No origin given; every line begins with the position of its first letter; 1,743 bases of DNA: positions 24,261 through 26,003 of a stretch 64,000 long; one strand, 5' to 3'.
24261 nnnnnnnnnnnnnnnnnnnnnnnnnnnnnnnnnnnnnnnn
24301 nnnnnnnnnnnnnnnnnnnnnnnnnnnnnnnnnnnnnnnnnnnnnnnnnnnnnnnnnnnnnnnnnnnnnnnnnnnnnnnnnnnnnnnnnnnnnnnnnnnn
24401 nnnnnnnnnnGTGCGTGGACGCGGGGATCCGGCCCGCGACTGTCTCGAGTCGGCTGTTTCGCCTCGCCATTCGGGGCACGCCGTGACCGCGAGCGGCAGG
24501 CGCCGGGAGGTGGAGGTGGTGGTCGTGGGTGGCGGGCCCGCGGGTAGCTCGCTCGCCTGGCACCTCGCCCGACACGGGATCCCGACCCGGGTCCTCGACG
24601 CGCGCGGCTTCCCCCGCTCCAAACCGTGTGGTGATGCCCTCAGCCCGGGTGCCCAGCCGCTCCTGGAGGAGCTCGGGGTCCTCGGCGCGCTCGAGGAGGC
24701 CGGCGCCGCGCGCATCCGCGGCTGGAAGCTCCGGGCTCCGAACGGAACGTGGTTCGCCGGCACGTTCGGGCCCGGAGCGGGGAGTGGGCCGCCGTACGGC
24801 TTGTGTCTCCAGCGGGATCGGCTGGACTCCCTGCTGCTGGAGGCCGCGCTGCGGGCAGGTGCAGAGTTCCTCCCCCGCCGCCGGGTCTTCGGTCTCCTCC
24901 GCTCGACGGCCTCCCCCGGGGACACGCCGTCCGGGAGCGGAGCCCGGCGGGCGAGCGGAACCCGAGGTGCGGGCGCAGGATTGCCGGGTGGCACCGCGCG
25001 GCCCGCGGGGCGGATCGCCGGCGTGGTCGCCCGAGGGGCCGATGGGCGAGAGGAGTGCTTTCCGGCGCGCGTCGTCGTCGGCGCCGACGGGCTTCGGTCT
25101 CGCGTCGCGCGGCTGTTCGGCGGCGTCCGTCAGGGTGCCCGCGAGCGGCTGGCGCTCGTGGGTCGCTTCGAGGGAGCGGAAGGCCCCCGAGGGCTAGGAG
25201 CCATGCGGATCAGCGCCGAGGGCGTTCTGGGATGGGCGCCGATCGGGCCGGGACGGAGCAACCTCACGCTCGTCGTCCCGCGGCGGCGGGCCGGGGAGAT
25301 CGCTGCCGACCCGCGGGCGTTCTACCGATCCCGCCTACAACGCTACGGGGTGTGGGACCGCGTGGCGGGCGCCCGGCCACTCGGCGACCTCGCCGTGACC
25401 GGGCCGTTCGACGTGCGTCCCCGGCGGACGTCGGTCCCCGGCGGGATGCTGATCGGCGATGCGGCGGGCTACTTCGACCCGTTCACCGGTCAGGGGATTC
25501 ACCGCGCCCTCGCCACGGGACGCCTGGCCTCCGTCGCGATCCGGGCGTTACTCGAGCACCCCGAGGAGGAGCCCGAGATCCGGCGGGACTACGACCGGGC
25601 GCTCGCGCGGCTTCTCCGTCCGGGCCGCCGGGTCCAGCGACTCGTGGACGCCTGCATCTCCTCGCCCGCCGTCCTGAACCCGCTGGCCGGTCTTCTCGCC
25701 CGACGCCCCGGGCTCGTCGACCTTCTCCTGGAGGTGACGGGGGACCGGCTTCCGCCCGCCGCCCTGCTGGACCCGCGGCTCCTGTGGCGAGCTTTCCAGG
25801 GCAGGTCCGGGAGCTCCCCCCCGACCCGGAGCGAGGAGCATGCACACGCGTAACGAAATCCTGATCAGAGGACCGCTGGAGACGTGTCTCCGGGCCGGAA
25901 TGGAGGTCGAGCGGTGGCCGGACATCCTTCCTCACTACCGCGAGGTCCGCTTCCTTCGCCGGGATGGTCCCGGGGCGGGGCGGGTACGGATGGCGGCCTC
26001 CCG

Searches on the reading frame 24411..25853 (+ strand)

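Call 79: search_protein_families(library=pfam, proteins=[window:24411-25853:+], max_evalue=0.001)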
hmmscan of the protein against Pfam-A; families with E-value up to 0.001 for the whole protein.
window:24411-25853:+ (480 aa): 5 families
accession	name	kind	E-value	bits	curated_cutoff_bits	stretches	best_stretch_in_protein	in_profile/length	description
PF01494.25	FAD_binding_3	-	1.1e-15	58.1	22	1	33-162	1-126/349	FAD binding domain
PF01266.30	DAO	-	3e-06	27.4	27.9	1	36-67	2-33/353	FAD dependent oxidoreductase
PF13450.12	NAD_binding_8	-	1.4e-05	25.7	21.9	1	38-66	1-29/68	NAD(P)-binding Rossmann-like domain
PF05834.18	Lycopene_cycl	-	4.2e-05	23.2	23.4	0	36-63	2-31/380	Lycopene cyclase protein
PF07992.20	Pyr_redox_2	-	0.00078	19.4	26.1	0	35-69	2-37/291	Pyridine nucleotide-disulphide oxidoreductase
